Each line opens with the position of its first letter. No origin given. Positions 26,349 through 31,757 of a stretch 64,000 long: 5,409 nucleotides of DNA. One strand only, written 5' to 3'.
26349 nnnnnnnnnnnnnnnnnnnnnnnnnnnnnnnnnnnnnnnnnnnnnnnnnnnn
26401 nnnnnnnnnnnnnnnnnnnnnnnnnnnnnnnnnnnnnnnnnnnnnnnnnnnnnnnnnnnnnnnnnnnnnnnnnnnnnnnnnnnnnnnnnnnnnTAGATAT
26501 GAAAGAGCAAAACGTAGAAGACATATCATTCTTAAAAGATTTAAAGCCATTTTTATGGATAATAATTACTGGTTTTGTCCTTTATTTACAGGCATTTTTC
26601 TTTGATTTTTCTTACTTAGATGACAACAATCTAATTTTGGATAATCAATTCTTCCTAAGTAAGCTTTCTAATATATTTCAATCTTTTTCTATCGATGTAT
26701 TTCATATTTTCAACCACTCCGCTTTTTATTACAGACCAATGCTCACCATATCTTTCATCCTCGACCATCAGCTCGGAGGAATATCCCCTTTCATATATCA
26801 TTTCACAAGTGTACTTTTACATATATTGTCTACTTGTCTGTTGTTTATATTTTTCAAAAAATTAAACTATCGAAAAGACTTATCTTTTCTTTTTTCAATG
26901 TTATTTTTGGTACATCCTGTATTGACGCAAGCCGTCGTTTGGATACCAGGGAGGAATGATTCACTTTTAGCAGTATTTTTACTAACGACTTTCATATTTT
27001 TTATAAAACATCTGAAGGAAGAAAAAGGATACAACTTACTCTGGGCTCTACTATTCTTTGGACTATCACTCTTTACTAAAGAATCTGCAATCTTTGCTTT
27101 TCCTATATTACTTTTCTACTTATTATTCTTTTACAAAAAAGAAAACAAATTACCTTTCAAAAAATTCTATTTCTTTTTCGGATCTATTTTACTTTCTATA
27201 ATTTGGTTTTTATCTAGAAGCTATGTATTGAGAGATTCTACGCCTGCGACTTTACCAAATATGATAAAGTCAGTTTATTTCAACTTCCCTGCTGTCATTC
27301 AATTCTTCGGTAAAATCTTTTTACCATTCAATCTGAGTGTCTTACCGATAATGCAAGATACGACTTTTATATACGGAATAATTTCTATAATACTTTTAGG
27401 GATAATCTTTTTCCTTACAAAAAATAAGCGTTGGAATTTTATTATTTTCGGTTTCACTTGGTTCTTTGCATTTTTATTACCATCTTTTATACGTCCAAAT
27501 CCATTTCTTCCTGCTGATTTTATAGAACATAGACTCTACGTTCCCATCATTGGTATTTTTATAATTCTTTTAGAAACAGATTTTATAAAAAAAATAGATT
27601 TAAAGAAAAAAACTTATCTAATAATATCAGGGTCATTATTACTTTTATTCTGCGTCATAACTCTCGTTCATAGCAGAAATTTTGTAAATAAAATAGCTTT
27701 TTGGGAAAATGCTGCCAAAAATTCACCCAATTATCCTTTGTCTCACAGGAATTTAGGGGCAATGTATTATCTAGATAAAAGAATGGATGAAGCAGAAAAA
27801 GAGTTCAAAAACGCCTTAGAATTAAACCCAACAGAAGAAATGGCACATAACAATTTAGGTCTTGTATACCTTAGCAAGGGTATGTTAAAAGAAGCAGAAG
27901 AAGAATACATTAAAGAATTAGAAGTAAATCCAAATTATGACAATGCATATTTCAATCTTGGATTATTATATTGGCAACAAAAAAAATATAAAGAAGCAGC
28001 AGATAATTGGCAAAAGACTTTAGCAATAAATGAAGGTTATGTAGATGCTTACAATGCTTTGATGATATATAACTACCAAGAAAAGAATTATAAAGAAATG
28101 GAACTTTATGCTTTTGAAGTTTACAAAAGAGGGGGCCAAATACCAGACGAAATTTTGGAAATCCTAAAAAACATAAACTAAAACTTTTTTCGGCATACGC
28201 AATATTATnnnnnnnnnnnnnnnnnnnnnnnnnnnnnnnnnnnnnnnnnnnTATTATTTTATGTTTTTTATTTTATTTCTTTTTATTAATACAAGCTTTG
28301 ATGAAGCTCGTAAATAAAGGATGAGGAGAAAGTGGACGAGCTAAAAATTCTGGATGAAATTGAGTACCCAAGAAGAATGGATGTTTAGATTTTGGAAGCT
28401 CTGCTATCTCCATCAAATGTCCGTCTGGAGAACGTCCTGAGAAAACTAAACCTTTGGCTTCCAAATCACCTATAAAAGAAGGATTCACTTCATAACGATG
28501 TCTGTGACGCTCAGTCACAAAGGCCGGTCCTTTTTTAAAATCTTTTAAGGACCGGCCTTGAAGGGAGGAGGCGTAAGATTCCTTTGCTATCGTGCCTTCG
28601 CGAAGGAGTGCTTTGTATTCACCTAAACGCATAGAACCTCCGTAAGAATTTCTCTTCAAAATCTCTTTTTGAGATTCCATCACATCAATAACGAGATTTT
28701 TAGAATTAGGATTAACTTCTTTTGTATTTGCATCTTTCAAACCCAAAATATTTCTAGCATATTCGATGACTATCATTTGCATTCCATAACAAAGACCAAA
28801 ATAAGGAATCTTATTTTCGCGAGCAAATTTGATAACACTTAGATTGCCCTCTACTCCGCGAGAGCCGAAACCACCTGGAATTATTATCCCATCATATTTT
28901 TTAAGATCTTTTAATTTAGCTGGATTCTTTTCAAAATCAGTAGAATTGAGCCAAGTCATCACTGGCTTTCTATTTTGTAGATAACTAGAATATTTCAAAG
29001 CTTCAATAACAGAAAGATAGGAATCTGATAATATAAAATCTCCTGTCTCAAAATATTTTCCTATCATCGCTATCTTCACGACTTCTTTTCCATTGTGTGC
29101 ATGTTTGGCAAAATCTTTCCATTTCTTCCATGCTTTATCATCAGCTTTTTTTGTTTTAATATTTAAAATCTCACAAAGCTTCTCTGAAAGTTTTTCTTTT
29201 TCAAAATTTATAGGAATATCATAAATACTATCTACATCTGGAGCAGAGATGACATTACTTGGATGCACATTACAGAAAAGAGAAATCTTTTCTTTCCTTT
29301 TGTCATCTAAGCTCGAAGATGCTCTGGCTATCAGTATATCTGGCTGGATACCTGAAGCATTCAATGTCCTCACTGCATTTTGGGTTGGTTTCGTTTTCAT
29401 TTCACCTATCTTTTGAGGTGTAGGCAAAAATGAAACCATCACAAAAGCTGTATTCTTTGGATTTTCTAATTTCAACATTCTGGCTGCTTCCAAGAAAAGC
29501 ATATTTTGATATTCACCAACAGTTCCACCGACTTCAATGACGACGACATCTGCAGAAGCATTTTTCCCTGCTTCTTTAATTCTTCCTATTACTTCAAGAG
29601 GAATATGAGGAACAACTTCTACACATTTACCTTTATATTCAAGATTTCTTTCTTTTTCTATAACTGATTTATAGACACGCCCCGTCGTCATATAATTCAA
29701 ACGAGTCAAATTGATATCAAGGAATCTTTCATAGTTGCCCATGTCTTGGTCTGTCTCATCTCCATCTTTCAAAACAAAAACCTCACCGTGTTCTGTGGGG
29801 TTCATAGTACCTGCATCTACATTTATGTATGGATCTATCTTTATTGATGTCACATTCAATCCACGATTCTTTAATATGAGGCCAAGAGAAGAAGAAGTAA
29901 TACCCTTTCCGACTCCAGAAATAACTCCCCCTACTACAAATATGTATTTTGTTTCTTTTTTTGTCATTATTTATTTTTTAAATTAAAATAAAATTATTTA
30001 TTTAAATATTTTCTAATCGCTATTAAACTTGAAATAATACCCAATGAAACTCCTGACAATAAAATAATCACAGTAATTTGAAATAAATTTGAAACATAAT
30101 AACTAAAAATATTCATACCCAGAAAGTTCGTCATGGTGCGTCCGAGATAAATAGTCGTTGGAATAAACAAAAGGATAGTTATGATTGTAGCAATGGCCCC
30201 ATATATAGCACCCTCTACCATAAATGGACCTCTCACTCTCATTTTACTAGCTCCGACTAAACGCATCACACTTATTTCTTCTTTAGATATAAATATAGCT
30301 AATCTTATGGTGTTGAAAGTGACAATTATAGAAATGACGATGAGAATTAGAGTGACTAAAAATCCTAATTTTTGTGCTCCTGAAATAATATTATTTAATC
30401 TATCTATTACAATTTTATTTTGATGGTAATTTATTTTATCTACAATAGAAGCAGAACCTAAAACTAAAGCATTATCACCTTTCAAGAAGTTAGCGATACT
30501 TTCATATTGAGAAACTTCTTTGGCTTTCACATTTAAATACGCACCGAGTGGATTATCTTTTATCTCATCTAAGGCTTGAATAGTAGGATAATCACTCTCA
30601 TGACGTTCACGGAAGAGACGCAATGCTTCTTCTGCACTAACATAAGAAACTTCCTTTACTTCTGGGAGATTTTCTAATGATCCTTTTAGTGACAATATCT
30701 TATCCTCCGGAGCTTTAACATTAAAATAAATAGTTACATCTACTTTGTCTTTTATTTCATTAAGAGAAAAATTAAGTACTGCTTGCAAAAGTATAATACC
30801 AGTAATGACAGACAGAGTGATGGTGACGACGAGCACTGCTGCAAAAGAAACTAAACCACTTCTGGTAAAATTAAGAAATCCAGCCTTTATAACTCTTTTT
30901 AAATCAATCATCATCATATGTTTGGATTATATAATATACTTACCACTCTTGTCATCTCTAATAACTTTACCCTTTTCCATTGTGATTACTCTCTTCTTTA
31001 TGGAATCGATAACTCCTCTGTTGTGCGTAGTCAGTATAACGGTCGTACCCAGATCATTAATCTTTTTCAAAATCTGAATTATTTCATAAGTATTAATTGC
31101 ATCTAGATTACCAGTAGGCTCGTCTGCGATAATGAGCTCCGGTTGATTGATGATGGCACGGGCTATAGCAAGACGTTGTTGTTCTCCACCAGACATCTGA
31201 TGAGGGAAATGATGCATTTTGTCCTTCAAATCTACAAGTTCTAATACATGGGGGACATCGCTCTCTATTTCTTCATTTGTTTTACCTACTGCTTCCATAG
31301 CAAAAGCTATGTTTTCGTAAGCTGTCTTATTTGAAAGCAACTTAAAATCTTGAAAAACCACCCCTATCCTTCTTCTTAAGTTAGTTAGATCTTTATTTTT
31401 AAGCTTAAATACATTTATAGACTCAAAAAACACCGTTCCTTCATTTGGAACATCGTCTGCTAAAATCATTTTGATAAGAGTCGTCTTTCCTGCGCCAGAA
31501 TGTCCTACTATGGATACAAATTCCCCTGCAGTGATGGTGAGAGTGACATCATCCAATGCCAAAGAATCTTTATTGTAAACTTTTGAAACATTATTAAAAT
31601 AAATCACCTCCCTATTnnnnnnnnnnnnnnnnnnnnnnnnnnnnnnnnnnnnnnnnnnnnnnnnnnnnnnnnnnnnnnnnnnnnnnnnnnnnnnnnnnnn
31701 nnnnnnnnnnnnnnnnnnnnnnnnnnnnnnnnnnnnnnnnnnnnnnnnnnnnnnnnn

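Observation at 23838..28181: Three-component lipid-linked glycosylation module (GtrA + GT2 + two GT-C enzymes, one with TPRs) upstream of the surface locus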

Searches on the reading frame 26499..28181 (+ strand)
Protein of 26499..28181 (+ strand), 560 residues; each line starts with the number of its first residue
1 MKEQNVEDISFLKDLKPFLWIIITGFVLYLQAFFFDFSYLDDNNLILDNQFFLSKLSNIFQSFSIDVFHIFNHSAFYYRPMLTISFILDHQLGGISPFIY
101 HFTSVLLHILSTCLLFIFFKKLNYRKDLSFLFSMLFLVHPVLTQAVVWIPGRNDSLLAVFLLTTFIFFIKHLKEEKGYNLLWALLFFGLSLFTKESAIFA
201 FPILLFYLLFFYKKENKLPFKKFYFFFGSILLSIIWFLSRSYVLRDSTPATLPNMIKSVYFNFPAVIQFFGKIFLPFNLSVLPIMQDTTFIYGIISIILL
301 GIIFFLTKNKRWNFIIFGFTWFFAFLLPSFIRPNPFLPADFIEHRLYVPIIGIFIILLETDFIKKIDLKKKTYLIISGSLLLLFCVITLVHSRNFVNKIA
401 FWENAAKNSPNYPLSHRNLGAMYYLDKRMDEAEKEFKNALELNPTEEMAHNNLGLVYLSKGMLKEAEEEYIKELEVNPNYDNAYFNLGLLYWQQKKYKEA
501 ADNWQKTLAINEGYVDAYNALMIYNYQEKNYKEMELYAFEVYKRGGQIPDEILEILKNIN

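Call 4: search_protein_families(library=pfam, proteins=[window:26499-28181:+], max_evalue=0.01)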
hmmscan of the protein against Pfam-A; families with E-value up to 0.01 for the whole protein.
window:26499-28181:+ (560 aa): 14 families
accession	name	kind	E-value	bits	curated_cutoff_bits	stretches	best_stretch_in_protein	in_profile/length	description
PF00515.34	TPR_1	-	3.9e-19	68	27.8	3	483-513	3-33/34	Tetratricopeptide repeat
PF07719.23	TPR_2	-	3.9e-18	64.5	27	3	483-513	3-33/34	Tetratricopeptide repeat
PF13414.12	TPR_11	-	1.9e-16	59.9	26.8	2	456-494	3-41/42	TPR repeat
PF13424.12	TPR_12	-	9e-13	48.7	30.1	1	448-511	4-75/77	Tetratricopeptide repeat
PF13432.12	TPR_16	-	6.7e-12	46.1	32.7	2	453-504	3-53/65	Tetratricopeptide repeat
PF13431.12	TPR_17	-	7.9e-12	44.9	24.4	1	436-468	2-34/34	Tetratricopeptide repeat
PF13181.12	TPR_8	-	1.9e-08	34.2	25.7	1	449-480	3-34/34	Tetratricopeptide repeat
PF13231.12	PMT_2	-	3.5e-08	34.3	26.1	1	92-236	16-160/160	Dolichyl-phosphate-mannose-protein mannosyltransferase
PF13374.12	TPR_10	-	2.2e-06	27.9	27.5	0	486-512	7-33/42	Tetratricopeptide repeat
PF13176.12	TPR_7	-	3.5e-06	27.1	27.9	0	449-476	1-28/36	Tetratricopeptide repeat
PF14559.12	TPR_19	-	7.2e-06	26.7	25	1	426-479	4-57/68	Tetratricopeptide repeat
PF13428.12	TPR_14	-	1.5e-05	25.7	23.5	0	417-454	5-42/44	Tetratricopeptide repeat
PF23914.1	TPR_CcmH_CycH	-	0.00064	20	42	1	419-509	56-149/158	Cytochrome c-type biogenesis protein H TPR domain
PF24575.1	TPR_Slam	-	0.0053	17.6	35.2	0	453-503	53-103/104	Surface lipoprotein assembly modifier, N-terminal TPR repeats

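Call 9: search_protein_families(library=ncbifam, proteins=[window:26499-28181:+], max_evalue=0.01)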
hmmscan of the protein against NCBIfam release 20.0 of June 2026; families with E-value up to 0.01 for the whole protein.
window:26499-28181:+ (560 aa): 16 families
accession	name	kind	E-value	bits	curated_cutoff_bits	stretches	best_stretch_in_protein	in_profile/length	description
TIGR02917.1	PEP_TPR_lipo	equivalog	5.3e-14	51.1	312.2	2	449-528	467-546/899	XrtA/PEP-CTERM system TPR-repeat protein PrsT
NF033762.1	social_mot_Tgl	equivalog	4.4e-11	42.6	225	1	418-509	36-128/252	social motility TPR repeat lipoprotein Tgl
NF040959.1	MamA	equivalog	4.7e-11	42.5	200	2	388-475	114-201/204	magnetosome protein MamA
TIGR02521.1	type_IV_pilW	equivalog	5.9e-11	42.4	154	1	416-532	34-186/234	type IV pilus biogenesis/stability protein PilW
NF008391.2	PRK11189.1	equivalog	8e-09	35.4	250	1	432-530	84-180/297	lipoprotein NlpI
TIGR00990.1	3a0801s09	subfamily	1.3e-08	33.9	757.25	1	410-550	328-468/615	mitochondrial import receptor subunit TOM70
NF033920.0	C39_PA2778_fam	equivalog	4.6e-08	32.8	150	1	396-474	173-251/255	PA2778 family cysteine peptidase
NF047507.1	TPR_BatC_Lepto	exception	6.6e-07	29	175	1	426-483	75-132/214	TPR repeat-containing protein BatC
TIGR00540.1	TPR_hemY_coli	hypoth_equivalog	1.3e-06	27.5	142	1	392-470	305-382/385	heme biosynthesis-associated TPR protein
NF033758.1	gliding_GltE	equivalog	1.3e-05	24.4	225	1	410-546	219-357/411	adventurous gliding motility TPR repeat lipoprotein GltE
NF002725.1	PRK02603.1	equivalog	0.00043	20.3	143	1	430-503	52-128/173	photosystem I assembly protein Ycf3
NF008520.0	PRK11447.1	equivalog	0.00065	17.6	858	1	427-508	365-444/1157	cellulose synthase complex outer membrane protein BcsC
TIGR02795.1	tol_pal_ybgF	equivalog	0.0011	19.5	90.1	0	470-509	28-67/119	tol-pal system protein YbgF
TIGR02552.1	LcrH_SycD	equivalog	0.0011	18.7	104.8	1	424-514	29-118/136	SycD/LcrH family type III secretion system chaperone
NF008757.0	PRK11788.1-5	equivalog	0.0038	16.4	363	1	446-512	106-172/388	lipopolysaccharide assembly protein LapB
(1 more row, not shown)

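Call 12: search_solved_structures(query=window:26499-28181:+, max_evalue=1, show_alignments=0)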
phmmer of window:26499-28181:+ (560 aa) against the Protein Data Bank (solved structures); distinct sequences matched with E-value up to 1: 195 (the best 60 are shown).
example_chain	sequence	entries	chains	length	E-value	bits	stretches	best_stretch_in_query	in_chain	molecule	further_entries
9qhb_A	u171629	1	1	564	3.4e-50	174.8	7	416-517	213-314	Engineered tetratricopeptide repeat protein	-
8bu0_A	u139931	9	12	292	2.2e-38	135.8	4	416-516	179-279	Consensus tetratricopeptide repeat protein | Crystal structure of an 8-repeat consensus TPR superhelix with Zinc. | Monomer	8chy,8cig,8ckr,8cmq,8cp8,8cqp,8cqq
7ntf_A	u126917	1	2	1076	1.8e-34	122.8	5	430-520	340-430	Isoform 1 of UDP-N-acetylglucosamine--peptide N-acetylglucosaminyltransferase 110 kDa subu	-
7yeh_B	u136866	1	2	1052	2.1e-34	122.7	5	430-520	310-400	UDP-N-acetylglucosamine--peptide N-acetylglucosaminyltransferase 110 kDa subunit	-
7yea_A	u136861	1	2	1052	2.1e-34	122.7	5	430-520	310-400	UDP-N-acetylglucosamine--peptide N-acetylglucosaminyltransferase 110 kDa subunit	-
9qhc_A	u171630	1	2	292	3.2e-34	122.1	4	417-515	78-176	Engineered tetratricopeptide repeat protein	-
1w3b_A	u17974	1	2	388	5.6e-32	114.6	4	401-502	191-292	UDP-N-ACETYLGLUCOSAMINE--PEPTIDE N-ACETYLGLUCOSAMINYLTRANSFERASE 110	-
6eou_A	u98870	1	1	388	1.8e-31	112.9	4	401-519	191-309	UDP-N-acetylglucosamine--peptide N-acetylglucosaminyltransferase 110 kDa subunit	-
7y4i_A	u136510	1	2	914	4.4e-21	78.7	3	397-530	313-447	Probable UDP-N-acetylglucosamine--peptide N-acetylglucosaminyltransferase SPINDLY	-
8dtf_A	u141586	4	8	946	5.7e-21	78.3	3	397-530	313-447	Probable UDP-N-acetylglucosamine--peptide N-acetylglucosaminyltransferase SPINDLY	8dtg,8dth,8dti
8ch0_A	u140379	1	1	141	1.1e-20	77.3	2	417-513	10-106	Consensus tetratricopeptide repeat protein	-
2fo7_A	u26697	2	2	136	2.8e-20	76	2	418-510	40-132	SYNTHETIC CONSENSUS TPR PROTEIN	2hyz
7obi_A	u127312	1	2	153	3.6e-14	55.8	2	435-521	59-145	CTPR-rv4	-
8os1_B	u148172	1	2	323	3.8e-13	52.5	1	405-514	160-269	Peroxisome targeting signal 1 receptor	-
3lca_A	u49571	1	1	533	6.9e-13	51.6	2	418-544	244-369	Protein TOM71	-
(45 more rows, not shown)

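Call 32: predict_structure(alignment_id=A2)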
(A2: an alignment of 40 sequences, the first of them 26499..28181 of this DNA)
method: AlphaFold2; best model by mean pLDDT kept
length: 560 residues; sequences in the alignment: 40
mean_pLDDT: 90.5   pTM: 0.88
mean pLDDT of the five models: 90.5, 90.3, 89.5, 88.7, 88.6
residues with pLDDT >= 90: 406; 70-90: 125; 50-70: 16; < 50: 13
segments of 3 or more residues with pLDDT < 50: 1-7
pLDDT, mean of each block of 10 residues (from residue 1): 44 87 97 88 81 90 75 64 95 94 98 98 94 98 93 96 98 94 98 95 94 75 94 95 78 88 92 92 87 94 89 93 93 74 91 96 90 95 97 95 95 94 96 98 93 97 97 93 96 96 95 90 94 92 84 78
secondary structure, 60 per line:
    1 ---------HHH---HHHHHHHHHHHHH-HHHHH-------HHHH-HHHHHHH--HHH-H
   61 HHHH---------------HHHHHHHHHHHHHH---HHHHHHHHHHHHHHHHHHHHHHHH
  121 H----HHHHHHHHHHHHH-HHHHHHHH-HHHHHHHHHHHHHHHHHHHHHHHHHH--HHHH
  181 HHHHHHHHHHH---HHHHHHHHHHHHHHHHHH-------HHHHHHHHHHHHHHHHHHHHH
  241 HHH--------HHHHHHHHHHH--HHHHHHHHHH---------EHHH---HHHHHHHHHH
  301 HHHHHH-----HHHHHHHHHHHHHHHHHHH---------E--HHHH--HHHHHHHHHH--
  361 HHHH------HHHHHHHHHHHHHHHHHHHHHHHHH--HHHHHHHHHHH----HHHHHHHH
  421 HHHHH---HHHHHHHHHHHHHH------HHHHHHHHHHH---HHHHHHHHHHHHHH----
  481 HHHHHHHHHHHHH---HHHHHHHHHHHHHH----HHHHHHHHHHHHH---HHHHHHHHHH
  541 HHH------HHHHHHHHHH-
elements in order: H16-28 H30-34 H42-45 H47-53 H60-64 H80-93 H97-121 H126-138 H140-147 H149-174 H177-191 H195-212 H220-243 H252-262 H265-274 H291-306 H312-330 H343-346 H349-358 H361-364 H371-395 H398-408 H413-425 H429-442 H449-459 H463-476 H481-493 H497-510 H515-527 H531-543 H550-559

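Call 35: fold_search(model_id=the predicted structure, library=pdb)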
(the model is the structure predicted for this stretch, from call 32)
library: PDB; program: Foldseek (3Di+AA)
matches with E <= 10: 1212; with E <= 0.001: 231
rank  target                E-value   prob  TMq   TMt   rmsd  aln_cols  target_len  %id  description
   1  1w3b_A                3.7e-07  1.00  0.29  0.41  22.1       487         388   16  The superhelical TPR domain of O-linked GlcNAc transferase reveals structural similarities to importin alpha. (released 2004-09-09)
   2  6eou                  7.2e-07  1.00  0.27  0.42  17.5       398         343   17  O-GlcNAc transferase TPR domain with the intellectual disability associated mutation L254F (released 2018-05-09)
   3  6q6g_J                1.0e-06  1.00  0.26  0.29  26.8       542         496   14  Cryo-EM structure of the APC/C-Cdc20-Cdk2-cyclinA2-Cks2 complex, the D1 box class (released 2019-09-11)
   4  9gaw_P                1.1e-06  1.00  0.26  0.29  26.1       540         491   14  High-resolution structure of the Anaphase-promoting complex/cyclosome (APC/C) bound to co-activator Cdh1 (released 2024-08-14)
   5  9qhb                  1.6e-06  1.00  0.25  0.50  14.2       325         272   18  Crystal structure of 16-repeat CTPR protein with eliminated coordination sites (released 2025-10-22)
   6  8chy                  2.0e-06  1.00  0.24  0.48   2.7       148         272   32  Crystal structure of an 8-repeat consensus TPR superhelix with Zinc. (released 2024-02-21)
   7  1w3b_B                4.2e-06  1.00  0.26  0.38   9.4       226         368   19  The superhelical TPR domain of O-linked GlcNAc transferase reveals structural similarities to importin alpha. (released 2004-09-09)
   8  5g04_H                4.2e-06  1.00  0.26  0.30  26.2       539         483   14  Structure of the human APC-Cdc20-Hsl1 complex (released 2016-05-25)
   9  8dth_B                4.7e-06  1.00  0.26  0.22  16.2       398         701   15  Cryo-EM structure of Arabidopsis SPY alternative conformation 2 (released 2023-03-08)
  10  6q6g_P                5.5e-06  1.00  0.26  0.30  24.3       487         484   13  Cryo-EM structure of the APC/C-Cdc20-Cdk2-cyclinA2-Cks2 complex, the D1 box class (released 2019-09-11)
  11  9gaw_J                5.9e-06  1.00  0.26  0.29  26.4       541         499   13  High-resolution structure of the Anaphase-promoting complex/cyclosome (APC/C) bound to co-activator Cdh1 (released 2024-08-14)
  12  7yea_A                6.9e-06  1.00  0.29  0.17  18.7       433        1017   16  Human O-GlcNAc transferase Dimer (released 2023-07-12)
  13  7obi_B                8.7e-06  1.00  0.23  0.89   1.7       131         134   32  Consensus tetratricopeptide repeat protein type RV4 (released 2022-02-23)
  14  6b85_A                9.1e-06  1.00  0.22  0.54  11.3       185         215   26  Crystal structure of transmembrane protein TMHC4_R (released 2018-03-14)
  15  5g05_H                9.5e-06  1.00  0.26  0.30  23.9       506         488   14  Cryo-EM structure of combined apo phosphorylated APC (released 2016-05-25)
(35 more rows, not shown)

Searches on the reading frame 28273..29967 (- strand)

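Call 4: search_protein_families(library=pfam, proteins=[window:28273-29967:-], max_evalue=0.01)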
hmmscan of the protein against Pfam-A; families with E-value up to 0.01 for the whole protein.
window:28273-29967:- (564 aa): 4 families
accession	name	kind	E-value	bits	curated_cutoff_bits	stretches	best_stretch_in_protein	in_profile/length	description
PF06418.20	CTP_synth_N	-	5.1e-108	360.9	26.1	1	7-270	1-265/265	CTP synthase N-terminus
PF00117.34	GATase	-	1.1e-35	123.4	22.8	1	313-557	2-189/190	Glutamine amidotransferase class-I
PF07722.19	Peptidase_C26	-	2.1e-05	24.9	20.5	0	504-540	185-219/219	Peptidase C26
PF01656.29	CbiA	-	0.00018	21.9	25.4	1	16-110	7-54/125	CobQ/CobB/MinD/ParA nucleotide binding domain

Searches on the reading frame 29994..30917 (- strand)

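Call 4: search_protein_families(library=pfam, proteins=[window:29994-30917:-], max_evalue=0.01)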
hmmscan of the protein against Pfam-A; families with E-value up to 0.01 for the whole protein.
window:29994-30917:- (307 aa): 2 families
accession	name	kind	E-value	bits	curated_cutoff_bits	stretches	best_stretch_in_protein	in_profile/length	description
PF18075.7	FtsX_ECD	-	1.5e-14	54.8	23.5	1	59-147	1-89/96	FtsX extracellular domain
PF02687.27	FtsX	-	9.5e-12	45.5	25.5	1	187-306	2-117/120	FtsX-like permease C-terminal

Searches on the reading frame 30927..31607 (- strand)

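Call 8: search_protein_families(library=pfam, proteins=[window:30927-31607:-], max_evalue=0.001)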
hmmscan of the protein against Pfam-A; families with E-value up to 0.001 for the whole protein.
window:30927-31607:- (226 aa): 8 families
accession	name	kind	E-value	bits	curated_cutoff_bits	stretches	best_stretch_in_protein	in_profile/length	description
PF00005.33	ABC_tran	-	2.3e-36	125.8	25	1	18-165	1-136/137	ABC transporter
PF13304.12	AAA_21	-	2.2e-08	35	27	1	135-201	235-304/304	AAA domain, putative AbiEii toxin, Type IV TA system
PF02463.25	SMC_N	-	5.3e-06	26.5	40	1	27-207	23-209/220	RecF/RecN/SMC N terminal domain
PF00931.28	NB-ARC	-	1.9e-05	24.5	23.5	1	29-220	19-160/248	NB-ARC domain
PF13481.12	AAA_25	-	7.3e-05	22.9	27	1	25-125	30-138/195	AAA domain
PF13401.12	AAA_22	-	0.00028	21.7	27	1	29-86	6-56/130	AAA domain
PF20720.3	nSTAND3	-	0.00049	20.3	27.2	0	27-55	16-44/155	Novel STAND NTPase 3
PF03193.22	RsgA_GTPase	-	0.00052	20.3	30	0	12-51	91-129/174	RsgA GTPase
